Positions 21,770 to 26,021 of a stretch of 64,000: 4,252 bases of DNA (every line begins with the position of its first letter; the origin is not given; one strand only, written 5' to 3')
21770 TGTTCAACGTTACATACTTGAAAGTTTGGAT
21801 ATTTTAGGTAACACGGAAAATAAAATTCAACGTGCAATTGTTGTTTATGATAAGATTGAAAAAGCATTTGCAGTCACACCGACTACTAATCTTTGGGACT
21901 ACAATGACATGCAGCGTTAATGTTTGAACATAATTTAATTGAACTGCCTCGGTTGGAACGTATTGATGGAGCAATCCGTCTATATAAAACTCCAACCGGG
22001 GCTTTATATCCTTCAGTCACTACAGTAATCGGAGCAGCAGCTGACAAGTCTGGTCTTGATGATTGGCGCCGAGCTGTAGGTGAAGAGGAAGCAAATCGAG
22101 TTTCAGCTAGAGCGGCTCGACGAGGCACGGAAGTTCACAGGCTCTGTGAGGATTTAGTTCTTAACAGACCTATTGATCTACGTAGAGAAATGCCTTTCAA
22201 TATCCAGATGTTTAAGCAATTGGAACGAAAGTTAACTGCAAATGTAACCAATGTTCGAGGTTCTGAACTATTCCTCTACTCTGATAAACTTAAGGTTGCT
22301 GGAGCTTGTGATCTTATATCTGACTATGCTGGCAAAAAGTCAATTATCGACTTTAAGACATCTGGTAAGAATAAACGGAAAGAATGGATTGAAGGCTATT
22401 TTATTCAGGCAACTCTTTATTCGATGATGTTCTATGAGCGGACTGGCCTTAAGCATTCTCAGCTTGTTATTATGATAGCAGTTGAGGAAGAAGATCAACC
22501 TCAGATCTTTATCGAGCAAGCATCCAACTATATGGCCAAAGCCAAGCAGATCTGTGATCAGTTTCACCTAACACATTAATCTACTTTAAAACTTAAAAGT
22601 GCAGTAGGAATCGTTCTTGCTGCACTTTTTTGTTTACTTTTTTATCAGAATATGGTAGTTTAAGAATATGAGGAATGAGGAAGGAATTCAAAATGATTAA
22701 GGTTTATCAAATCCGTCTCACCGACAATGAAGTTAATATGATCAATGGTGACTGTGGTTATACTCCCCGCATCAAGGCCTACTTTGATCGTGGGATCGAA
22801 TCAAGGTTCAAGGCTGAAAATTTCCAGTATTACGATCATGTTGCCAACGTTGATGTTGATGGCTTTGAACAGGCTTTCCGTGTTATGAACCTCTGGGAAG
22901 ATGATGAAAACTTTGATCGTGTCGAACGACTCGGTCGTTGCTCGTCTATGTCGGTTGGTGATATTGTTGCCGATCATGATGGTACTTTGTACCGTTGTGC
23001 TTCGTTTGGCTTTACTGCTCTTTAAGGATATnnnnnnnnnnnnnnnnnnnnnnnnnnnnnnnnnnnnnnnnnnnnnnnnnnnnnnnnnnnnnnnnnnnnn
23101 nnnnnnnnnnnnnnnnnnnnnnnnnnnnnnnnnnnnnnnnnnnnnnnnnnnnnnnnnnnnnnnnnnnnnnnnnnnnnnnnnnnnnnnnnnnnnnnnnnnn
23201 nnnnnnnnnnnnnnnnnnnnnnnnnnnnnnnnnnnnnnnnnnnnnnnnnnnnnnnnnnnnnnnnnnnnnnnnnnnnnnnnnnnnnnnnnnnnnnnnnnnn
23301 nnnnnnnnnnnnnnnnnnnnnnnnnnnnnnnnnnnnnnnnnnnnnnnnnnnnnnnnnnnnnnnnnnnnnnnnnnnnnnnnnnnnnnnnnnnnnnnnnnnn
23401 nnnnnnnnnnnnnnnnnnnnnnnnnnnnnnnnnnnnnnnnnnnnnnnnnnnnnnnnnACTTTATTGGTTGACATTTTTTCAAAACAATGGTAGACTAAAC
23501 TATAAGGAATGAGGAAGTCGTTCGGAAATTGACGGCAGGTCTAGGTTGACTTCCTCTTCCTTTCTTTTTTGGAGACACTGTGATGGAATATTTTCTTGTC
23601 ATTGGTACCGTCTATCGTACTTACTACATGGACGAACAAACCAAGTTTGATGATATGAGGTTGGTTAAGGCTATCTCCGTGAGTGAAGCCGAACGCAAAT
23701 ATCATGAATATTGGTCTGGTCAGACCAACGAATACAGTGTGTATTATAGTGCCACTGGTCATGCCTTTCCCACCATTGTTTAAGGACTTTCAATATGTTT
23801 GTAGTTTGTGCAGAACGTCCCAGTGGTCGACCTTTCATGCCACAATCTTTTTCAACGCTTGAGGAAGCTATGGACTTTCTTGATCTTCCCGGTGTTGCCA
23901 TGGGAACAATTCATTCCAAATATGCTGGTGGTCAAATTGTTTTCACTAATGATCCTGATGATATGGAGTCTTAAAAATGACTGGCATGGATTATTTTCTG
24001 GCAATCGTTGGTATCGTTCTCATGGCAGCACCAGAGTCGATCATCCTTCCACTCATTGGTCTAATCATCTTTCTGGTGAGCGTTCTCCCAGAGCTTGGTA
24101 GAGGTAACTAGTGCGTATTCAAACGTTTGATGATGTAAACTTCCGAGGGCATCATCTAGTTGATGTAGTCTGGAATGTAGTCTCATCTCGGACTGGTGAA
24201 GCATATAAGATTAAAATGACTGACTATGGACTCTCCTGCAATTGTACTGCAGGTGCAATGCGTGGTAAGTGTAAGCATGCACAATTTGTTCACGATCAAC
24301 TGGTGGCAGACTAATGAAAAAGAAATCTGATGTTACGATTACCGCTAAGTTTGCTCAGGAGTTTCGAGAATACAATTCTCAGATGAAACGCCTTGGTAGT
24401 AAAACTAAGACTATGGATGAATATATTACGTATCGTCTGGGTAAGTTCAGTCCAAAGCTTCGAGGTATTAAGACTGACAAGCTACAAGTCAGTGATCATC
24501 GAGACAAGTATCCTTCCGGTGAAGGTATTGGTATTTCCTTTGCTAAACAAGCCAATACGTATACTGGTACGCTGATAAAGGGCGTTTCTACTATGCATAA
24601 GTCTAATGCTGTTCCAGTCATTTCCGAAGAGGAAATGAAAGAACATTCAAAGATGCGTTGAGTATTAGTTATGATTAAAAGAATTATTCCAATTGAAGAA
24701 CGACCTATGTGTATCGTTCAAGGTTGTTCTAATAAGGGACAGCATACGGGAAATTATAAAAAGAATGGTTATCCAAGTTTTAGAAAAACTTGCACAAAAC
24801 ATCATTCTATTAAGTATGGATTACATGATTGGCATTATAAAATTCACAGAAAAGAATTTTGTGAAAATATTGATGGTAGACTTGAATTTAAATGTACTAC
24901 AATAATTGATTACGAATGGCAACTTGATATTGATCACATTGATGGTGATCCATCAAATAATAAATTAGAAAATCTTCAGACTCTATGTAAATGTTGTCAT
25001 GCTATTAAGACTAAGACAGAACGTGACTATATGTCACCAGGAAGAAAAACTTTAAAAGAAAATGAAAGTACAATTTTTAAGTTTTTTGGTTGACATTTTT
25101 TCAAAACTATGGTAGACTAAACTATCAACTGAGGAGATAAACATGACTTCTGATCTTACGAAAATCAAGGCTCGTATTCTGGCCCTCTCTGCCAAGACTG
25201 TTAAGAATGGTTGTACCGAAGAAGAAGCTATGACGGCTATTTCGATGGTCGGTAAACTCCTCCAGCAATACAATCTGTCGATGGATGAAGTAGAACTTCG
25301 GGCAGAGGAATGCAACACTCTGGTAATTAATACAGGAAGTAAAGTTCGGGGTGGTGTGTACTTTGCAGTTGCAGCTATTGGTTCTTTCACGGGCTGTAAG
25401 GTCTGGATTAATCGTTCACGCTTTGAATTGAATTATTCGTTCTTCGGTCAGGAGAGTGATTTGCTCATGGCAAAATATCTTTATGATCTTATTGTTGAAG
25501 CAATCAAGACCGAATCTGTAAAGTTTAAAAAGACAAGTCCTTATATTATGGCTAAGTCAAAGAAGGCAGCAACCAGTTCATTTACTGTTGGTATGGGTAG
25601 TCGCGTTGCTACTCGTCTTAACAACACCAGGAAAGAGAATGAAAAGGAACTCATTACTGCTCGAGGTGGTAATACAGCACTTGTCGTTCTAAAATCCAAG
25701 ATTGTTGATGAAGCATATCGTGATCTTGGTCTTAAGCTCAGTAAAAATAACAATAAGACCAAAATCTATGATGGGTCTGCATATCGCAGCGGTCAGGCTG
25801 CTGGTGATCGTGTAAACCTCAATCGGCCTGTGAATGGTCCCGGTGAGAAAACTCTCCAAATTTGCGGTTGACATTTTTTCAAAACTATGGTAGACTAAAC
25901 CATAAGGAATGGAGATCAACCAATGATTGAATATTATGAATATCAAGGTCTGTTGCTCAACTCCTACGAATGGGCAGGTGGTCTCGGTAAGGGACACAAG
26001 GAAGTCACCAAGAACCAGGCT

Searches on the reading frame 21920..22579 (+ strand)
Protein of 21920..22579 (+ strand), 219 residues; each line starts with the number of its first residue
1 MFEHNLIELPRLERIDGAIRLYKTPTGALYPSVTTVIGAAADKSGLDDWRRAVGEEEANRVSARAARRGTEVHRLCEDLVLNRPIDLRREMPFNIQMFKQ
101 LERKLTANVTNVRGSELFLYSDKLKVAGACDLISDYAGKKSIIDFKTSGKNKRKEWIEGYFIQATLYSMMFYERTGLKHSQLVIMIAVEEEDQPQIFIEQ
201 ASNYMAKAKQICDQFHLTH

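Call 90: search_protein_families(library=pfam, proteins=[window:21920-22579:+], max_evalue=0.01)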
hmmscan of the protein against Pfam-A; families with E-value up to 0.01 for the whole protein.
window:21920-22579:+ (219 aa): 1 family
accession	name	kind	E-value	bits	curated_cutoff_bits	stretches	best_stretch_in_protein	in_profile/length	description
PF12705.13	PDDEXK_1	-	4.7e-05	23.9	22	1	84-176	83-174/247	PD-(D/E)XK nuclease superfamily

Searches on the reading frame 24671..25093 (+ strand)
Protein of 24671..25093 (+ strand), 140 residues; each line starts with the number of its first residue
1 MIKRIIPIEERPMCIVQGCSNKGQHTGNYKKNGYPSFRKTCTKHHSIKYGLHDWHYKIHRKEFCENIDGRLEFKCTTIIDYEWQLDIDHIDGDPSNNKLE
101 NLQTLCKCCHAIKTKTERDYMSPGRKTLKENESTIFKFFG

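Call 91: search_protein_families(library=pfam, proteins=[window:24671-25093:+], max_evalue=0.01)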
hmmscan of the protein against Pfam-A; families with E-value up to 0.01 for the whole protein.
window:24671-25093:+ (140 aa): 1 family
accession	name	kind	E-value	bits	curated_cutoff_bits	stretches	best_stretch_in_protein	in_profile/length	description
PF13392.12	HNH_3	-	2.8e-06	27.3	24.8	1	82-103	16-37/46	HNH endonuclease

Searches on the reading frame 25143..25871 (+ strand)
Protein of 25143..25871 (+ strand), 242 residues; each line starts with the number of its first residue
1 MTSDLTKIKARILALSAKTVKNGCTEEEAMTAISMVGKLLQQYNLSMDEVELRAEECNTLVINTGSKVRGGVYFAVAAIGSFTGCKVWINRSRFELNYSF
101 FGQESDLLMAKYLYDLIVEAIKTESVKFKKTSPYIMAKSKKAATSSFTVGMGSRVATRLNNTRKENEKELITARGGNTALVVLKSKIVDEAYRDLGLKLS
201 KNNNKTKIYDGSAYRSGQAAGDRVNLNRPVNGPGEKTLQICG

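Call 44: search_protein_families(library=pfam, proteins=[window:25143-25871:+], max_evalue=0.01)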
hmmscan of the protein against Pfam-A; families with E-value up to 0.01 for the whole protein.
window:25143-25871:+ (242 aa): 2 families
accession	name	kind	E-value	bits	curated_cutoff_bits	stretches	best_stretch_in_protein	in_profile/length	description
PF23771.1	DUF7168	-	7.8e-19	68.2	25.5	1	73-173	25-124/140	Domain of unknown function (DUF7168)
PF10979.13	DUF2786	-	6.3e-09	36.1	23.9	1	7-47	1-40/40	Protein of unknown function (DUF2786)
